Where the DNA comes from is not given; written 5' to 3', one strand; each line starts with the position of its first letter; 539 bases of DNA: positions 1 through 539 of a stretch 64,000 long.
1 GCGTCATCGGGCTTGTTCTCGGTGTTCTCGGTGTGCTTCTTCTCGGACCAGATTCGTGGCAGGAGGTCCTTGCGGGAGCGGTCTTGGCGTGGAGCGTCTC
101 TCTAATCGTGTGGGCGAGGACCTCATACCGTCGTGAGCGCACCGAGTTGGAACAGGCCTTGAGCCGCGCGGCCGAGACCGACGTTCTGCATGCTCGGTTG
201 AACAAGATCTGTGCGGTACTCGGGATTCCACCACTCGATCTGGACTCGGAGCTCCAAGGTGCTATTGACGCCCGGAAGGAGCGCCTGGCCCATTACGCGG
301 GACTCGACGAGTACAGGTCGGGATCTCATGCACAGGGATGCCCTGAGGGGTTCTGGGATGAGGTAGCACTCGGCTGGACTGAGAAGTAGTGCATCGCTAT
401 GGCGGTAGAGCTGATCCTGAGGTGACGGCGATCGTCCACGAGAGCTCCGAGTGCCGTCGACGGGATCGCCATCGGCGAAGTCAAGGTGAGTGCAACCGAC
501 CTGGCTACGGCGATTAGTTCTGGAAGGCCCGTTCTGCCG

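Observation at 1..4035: Lower-GC accessory block with a HEPN-like Rx4H protein paired with a sigma-region-4-like HTH protein and two unknown proteins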

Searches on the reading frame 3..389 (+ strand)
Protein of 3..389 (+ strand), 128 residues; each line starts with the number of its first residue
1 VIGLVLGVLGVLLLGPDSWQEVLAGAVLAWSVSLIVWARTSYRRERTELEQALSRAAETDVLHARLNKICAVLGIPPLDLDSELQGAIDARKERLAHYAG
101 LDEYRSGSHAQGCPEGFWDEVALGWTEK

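Call 4: search_protein_families(library=pfam, proteins=[window:3-389:+], max_evalue=1)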
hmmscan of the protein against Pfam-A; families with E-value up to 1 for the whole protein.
window:3-389:+ (128 aa): 3 families
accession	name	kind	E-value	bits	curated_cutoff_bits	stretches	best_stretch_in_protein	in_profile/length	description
PF06305.16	LapA_dom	-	0.016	15.5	28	1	23-57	28-60/64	Lipopolysaccharide assembly protein A domain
PF02656.20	DUF202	-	0.097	13.6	23.4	1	3-46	17-66/68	Domain of unknown function (DUF202)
PF20104.4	DUF6494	-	0.098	13.5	24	1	48-90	24-67/68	Family of unknown function (DUF6494)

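Call 5: search_protein_families(library=padloc, proteins=[window:3-389:+], max_evalue=1)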
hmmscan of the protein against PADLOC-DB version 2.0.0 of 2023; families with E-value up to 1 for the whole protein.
window:3-389:+ (128 aa): 0 families

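Call 6: search_protein_families(library=ncbifam, proteins=[window:3-389:+], max_evalue=1)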
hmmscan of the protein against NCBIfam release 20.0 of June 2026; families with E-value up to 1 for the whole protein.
window:3-389:+ (128 aa): 1 family
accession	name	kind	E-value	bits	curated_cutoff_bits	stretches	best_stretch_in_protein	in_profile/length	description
NF040576.1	T2SS_GspM_XpsM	equivalog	0.3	10.7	60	0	71-106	17-52/180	type II secretion system protein GspM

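Call 63: search_protein_families(library=phrogs, proteins=[window:3-386:+], max_evalue=0.1)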
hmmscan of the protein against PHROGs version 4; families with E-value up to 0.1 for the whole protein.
window:3-386:+ (128 aa): 2 families
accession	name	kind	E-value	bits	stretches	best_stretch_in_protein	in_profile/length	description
phrog_36433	-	unknown function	0.052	15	1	2-42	7-45/79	-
phrog_4296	-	unknown function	0.059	14.5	0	37-70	74-106/122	-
